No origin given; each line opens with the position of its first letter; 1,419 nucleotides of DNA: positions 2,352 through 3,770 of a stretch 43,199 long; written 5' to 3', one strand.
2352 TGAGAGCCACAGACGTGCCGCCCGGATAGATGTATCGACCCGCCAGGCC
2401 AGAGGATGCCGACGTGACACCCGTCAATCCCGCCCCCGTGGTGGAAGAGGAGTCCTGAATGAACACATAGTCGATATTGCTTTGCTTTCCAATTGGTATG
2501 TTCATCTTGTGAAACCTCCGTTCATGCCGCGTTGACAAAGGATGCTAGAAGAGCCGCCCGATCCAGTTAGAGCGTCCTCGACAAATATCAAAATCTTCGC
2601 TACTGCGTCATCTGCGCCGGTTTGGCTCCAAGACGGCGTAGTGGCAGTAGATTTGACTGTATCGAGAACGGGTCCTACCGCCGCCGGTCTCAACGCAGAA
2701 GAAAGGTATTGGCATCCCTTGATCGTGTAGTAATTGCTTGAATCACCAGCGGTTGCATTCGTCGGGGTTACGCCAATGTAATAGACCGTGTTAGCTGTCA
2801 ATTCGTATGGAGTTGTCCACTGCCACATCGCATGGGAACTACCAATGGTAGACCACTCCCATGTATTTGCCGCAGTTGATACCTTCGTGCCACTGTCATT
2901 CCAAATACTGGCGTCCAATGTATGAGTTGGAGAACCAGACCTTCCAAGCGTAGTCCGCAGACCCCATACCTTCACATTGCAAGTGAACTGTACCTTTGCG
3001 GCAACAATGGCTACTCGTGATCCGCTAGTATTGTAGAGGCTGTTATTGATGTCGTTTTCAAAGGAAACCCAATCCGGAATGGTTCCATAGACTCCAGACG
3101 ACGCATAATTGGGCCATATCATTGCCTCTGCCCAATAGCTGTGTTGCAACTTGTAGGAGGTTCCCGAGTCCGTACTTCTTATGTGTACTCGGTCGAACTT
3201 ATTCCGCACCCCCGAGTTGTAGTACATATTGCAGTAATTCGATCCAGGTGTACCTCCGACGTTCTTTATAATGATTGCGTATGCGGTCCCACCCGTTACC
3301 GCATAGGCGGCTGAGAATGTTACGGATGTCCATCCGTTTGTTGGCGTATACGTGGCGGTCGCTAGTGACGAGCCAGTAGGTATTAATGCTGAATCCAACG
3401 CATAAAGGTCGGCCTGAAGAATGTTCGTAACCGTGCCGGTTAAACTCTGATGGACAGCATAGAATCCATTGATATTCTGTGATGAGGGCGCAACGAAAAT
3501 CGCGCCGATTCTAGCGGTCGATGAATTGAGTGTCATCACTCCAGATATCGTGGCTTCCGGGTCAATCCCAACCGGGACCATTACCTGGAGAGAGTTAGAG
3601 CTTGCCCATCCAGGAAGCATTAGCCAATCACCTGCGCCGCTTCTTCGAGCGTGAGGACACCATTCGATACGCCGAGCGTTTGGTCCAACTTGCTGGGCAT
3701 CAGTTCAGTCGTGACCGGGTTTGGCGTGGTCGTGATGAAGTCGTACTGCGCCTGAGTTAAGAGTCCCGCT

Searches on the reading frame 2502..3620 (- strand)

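Call 25: search_protein_families(library=pfam, proteins=[window:2502-3620:-], max_evalue=0.01)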
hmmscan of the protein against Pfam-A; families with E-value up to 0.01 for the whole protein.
window:2502-3620:- (372 aa): 1 family
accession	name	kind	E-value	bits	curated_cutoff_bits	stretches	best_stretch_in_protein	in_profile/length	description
PF13313.11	DUF4082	-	1.7e-07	31.7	28.4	1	80-141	50-111/143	Domain of unknown function (DUF4082)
